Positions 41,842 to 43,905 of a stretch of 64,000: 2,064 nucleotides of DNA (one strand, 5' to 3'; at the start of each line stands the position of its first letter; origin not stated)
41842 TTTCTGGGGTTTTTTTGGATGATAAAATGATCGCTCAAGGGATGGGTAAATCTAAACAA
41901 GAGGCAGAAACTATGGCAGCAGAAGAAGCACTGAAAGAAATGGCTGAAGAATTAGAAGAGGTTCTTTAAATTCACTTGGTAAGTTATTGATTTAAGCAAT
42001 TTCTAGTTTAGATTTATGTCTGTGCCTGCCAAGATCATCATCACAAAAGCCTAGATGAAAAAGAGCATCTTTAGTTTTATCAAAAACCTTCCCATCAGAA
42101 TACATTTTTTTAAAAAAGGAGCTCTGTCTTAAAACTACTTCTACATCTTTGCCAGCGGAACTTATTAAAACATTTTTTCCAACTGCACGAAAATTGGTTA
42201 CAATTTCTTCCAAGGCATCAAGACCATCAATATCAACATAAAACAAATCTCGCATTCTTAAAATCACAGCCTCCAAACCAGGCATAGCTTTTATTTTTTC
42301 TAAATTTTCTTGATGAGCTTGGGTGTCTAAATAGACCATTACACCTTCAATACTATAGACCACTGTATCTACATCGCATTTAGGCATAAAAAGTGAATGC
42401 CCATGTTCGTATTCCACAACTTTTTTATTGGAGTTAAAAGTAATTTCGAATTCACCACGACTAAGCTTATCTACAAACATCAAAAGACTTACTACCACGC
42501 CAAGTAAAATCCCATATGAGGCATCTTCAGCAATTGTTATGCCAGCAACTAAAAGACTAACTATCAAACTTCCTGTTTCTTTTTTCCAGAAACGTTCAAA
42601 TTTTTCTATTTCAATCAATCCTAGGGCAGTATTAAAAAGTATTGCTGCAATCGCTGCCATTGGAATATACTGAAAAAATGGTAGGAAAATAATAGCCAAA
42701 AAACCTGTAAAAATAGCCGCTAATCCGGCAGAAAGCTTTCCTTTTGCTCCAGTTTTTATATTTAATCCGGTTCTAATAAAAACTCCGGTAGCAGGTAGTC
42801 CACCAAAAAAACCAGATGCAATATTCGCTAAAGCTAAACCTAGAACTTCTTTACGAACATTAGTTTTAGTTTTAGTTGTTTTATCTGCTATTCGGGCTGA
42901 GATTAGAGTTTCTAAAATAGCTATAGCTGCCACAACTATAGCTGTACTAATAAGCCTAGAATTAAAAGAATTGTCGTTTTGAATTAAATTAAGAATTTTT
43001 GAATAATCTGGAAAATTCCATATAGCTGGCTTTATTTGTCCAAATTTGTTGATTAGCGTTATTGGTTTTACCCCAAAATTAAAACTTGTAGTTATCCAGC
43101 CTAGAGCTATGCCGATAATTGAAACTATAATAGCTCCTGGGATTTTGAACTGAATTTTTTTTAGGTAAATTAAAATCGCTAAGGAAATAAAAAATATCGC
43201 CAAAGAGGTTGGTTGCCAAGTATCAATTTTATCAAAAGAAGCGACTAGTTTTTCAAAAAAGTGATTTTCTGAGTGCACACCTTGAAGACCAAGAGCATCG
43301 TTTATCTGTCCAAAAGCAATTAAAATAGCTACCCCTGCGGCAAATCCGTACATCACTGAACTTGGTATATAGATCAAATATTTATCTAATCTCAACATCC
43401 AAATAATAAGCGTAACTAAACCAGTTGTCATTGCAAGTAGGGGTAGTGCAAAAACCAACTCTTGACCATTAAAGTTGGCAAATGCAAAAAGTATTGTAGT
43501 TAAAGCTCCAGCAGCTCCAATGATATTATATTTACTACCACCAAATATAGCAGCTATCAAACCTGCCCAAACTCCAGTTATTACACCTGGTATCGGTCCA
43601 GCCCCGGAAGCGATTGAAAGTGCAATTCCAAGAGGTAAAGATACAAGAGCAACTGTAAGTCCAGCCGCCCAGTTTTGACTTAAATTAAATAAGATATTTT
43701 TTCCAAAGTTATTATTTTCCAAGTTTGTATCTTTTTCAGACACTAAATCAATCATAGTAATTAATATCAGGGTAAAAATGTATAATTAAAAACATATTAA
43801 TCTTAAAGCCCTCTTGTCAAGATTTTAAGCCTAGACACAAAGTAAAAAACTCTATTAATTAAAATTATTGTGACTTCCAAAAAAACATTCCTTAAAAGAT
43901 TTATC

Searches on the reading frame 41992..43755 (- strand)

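Call 37: search_protein_families(library=pfam, proteins=[window:41992-43755:-], max_evalue=0.0001)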
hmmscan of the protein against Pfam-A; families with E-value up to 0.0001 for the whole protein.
window:41992-43755:- (587 aa): 2 families
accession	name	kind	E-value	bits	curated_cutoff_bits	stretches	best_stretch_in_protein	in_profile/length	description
PF00916.26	Sulfate_transp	-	1.1e-61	209.1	23.2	1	28-399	4-376/380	Sulfate permease family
PF01740.26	STAS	-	2.5e-10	40.5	22.6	1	463-564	9-106/106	STAS domain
